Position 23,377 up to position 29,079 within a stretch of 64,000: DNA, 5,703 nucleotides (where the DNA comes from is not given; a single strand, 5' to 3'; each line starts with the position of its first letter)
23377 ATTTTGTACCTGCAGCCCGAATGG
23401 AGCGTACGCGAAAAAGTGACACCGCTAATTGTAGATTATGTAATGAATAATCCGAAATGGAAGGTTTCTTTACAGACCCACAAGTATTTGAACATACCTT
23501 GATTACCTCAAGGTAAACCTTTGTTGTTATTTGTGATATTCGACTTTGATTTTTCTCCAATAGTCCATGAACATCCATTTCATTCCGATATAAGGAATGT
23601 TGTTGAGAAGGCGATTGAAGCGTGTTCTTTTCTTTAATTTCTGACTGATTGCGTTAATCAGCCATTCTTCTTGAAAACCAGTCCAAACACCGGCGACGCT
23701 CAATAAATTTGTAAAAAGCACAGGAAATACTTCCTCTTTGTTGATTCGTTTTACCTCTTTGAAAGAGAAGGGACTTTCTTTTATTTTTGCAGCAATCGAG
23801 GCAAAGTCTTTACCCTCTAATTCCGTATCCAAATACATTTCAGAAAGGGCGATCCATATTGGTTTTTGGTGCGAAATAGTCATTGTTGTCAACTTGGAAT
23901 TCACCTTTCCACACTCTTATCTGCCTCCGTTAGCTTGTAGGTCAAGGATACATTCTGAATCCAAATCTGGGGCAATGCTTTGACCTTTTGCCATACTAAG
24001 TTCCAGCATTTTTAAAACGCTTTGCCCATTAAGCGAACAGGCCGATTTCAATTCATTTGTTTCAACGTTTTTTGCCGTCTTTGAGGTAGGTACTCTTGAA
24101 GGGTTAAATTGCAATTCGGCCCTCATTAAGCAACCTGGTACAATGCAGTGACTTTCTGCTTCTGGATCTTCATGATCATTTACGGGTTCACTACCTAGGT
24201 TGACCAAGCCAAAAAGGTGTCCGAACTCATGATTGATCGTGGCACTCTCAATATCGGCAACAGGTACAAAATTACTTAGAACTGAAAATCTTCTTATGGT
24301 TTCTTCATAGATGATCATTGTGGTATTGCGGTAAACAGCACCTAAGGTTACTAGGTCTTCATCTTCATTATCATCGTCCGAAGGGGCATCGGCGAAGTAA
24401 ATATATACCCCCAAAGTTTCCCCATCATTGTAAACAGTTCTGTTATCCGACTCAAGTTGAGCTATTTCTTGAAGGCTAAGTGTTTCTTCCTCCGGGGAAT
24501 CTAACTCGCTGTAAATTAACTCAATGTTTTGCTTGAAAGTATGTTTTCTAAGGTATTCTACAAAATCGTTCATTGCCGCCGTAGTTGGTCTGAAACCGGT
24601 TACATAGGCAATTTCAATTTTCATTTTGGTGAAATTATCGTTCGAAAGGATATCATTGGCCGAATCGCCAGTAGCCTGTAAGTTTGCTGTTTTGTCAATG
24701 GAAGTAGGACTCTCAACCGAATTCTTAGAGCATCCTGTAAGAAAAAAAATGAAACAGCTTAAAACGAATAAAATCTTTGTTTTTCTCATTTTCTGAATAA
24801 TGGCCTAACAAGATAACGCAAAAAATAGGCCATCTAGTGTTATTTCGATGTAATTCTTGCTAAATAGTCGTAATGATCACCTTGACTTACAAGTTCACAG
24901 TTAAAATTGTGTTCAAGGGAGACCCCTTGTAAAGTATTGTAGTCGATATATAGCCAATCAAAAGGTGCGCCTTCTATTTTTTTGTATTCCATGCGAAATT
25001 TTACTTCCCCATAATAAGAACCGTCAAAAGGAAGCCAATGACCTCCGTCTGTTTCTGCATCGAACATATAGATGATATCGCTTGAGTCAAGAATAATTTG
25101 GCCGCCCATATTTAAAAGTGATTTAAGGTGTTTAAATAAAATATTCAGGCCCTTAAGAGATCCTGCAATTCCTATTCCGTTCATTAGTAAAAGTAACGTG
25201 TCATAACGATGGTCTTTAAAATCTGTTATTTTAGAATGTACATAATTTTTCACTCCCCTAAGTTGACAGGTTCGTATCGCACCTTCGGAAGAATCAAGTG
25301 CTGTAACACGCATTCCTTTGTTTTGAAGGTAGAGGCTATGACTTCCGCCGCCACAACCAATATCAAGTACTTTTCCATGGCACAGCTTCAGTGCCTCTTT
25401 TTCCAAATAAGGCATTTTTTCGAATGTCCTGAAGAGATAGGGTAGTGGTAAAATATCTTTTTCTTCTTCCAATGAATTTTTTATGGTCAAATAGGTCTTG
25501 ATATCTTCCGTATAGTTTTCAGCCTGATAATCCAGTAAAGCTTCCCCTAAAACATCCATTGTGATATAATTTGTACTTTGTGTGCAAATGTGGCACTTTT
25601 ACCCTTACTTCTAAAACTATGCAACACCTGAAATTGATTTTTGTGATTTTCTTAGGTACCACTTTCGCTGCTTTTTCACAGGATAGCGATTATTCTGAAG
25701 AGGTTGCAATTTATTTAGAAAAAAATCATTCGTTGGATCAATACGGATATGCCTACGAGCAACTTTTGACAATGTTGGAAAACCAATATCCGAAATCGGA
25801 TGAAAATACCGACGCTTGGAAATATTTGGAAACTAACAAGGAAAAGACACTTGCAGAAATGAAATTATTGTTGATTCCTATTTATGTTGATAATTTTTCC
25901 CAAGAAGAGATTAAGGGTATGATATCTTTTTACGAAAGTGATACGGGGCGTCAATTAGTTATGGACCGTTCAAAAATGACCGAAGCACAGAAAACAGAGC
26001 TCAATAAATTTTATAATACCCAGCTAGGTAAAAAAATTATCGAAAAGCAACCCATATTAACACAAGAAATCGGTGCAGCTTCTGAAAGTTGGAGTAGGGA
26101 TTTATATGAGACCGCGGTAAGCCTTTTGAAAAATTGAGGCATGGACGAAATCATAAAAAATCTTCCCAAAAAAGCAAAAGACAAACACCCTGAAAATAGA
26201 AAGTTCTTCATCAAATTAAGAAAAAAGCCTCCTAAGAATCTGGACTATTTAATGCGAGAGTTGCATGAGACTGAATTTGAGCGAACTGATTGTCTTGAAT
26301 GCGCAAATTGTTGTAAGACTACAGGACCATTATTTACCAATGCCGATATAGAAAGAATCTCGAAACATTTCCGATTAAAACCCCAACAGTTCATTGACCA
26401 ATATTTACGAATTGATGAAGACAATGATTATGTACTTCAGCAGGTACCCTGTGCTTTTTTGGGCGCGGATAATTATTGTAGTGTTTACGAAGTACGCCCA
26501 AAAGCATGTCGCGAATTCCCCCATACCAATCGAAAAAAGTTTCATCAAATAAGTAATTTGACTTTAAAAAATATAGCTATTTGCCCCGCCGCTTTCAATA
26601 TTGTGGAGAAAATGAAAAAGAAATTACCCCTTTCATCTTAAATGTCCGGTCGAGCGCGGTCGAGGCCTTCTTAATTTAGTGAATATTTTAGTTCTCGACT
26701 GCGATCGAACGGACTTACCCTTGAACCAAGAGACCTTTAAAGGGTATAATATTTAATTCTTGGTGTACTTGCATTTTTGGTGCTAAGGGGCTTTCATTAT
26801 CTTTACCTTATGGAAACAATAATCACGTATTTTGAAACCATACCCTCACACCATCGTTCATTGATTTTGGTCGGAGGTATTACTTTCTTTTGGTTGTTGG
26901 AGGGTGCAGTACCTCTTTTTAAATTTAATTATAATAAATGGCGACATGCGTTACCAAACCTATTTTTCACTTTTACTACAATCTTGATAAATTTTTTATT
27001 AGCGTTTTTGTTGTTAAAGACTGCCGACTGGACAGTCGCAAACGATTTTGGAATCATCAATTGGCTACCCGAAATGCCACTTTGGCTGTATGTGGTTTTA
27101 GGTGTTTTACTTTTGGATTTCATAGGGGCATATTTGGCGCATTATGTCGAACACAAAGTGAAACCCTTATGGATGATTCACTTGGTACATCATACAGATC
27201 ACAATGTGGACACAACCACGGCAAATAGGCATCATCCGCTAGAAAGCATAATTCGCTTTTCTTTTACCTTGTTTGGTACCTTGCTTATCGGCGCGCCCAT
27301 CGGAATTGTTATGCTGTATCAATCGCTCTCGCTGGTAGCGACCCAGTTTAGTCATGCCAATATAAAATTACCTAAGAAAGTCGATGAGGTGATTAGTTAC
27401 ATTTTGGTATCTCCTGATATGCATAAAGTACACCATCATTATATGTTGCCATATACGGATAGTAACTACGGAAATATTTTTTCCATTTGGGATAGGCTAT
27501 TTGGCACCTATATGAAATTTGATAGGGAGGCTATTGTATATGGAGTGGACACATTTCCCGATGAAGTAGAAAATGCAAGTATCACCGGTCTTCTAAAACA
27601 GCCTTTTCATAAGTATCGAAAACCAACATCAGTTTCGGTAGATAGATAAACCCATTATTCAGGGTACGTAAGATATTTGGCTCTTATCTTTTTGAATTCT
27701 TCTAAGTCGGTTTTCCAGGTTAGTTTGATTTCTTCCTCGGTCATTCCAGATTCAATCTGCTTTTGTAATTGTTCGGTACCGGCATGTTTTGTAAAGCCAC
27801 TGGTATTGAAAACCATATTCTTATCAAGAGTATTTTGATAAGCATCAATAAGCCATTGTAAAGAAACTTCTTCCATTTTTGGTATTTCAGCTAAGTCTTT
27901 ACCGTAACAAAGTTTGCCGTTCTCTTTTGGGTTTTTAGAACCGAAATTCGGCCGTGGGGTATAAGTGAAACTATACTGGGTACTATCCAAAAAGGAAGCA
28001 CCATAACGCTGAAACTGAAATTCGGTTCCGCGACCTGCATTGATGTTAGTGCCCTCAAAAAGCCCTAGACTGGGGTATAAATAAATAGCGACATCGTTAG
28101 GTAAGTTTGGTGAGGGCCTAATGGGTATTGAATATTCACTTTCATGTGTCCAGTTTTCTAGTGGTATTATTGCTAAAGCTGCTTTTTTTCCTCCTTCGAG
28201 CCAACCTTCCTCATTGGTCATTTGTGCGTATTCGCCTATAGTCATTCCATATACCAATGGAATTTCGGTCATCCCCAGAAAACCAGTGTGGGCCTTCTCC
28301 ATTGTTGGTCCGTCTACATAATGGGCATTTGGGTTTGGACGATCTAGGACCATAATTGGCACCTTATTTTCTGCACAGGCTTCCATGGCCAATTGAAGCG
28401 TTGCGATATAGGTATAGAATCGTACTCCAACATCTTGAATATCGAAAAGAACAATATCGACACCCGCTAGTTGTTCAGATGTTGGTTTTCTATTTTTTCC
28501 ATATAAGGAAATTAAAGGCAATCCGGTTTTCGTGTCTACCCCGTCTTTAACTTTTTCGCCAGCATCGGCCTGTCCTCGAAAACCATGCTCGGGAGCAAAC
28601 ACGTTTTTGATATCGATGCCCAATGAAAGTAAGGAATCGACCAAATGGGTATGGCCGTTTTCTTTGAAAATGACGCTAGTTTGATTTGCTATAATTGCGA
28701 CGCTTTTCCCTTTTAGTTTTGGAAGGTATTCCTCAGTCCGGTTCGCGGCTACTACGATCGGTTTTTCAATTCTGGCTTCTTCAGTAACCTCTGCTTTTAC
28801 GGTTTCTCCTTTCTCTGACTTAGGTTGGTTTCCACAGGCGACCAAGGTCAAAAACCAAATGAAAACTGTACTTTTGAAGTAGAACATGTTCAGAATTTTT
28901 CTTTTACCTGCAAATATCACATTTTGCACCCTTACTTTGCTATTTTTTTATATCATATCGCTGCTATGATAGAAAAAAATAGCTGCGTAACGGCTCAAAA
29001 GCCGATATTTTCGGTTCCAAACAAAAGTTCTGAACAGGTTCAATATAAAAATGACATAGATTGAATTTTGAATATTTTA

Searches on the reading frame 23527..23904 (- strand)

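Call 5: search_protein_families(library=pfam, proteins=[window:23527-23904:-])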
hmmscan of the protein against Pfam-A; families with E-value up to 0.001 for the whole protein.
window:23527-23904:- (125 aa): 1 family
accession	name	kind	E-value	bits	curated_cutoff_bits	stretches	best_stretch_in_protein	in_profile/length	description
PF23296.1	DUF7079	-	5.4e-36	123.8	27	1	13-120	3-108/110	Domain of unknown function (DUF7079)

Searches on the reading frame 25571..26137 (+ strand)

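Call 5: search_protein_families(library=pfam, proteins=[window:25571-26137:+])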
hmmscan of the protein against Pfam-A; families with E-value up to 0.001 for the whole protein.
window:25571-26137:+ (188 aa): 1 family
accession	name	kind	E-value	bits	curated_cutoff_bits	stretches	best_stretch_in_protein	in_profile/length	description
PF09832.14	DUF2059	-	2.2e-20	72.8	23.6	2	96-131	2-37/60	Uncharacterized protein conserved in bacteria (DUF2059)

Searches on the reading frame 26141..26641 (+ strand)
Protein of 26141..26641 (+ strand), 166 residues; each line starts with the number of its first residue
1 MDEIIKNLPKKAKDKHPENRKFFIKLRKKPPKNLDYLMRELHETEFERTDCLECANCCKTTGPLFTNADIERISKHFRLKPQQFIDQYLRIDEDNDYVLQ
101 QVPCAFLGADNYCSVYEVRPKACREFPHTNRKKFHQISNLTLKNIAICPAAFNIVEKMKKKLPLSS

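Call 59: search_protein_families(library=pfam, proteins=[window:26141-26641:+], max_evalue=0.00001)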
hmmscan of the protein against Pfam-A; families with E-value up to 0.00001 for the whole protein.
window:26141-26641:+ (166 aa): 1 family
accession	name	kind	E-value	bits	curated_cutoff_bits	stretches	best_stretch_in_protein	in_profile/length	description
PF03692.20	CxxCxxCC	-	3e-14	53.9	23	1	50-137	1-80/85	Putative zinc- or iron-chelating domain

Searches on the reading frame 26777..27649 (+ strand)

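Call 59: search_protein_families(library=pfam, proteins=[window:26777-27649:+], max_evalue=0.00001)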
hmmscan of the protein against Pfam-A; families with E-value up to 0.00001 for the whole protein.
window:26777-27649:+ (290 aa): 1 family
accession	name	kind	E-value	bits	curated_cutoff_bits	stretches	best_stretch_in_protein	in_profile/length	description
PF04116.19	FA_hydroxylase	-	2.9e-26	92.9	31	1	107-244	2-132/132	Fatty acid hydroxylase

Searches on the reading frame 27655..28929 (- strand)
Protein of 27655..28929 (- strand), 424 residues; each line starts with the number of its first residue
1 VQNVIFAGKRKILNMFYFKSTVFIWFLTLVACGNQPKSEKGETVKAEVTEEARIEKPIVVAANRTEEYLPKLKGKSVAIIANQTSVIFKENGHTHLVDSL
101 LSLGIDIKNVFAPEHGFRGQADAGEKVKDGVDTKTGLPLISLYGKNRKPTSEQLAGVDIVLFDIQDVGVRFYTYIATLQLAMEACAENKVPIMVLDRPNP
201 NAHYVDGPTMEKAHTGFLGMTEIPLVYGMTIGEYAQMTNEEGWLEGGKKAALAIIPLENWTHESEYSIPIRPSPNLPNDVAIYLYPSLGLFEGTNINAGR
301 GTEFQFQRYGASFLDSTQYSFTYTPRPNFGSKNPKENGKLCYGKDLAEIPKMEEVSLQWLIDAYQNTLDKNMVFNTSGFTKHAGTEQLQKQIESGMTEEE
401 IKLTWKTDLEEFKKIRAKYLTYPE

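Call 59: search_protein_families(library=pfam, proteins=[window:27655-28929:-], max_evalue=0.00001)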
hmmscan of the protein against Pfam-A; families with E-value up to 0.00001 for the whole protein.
window:27655-28929:- (424 aa): 2 families
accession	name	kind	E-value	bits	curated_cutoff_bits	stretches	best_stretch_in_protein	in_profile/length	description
PF07075.17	NamZ_N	-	4.8e-77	258.4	26.9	1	77-278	1-201/203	Exo-beta-N-acetylmuramidase NamZ, N-terminal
PF20732.2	NamZ_C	-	3.5e-30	106.2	25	1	283-422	1-152/152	Exo-beta-N-acetylmuramidase NamZ, C-terminal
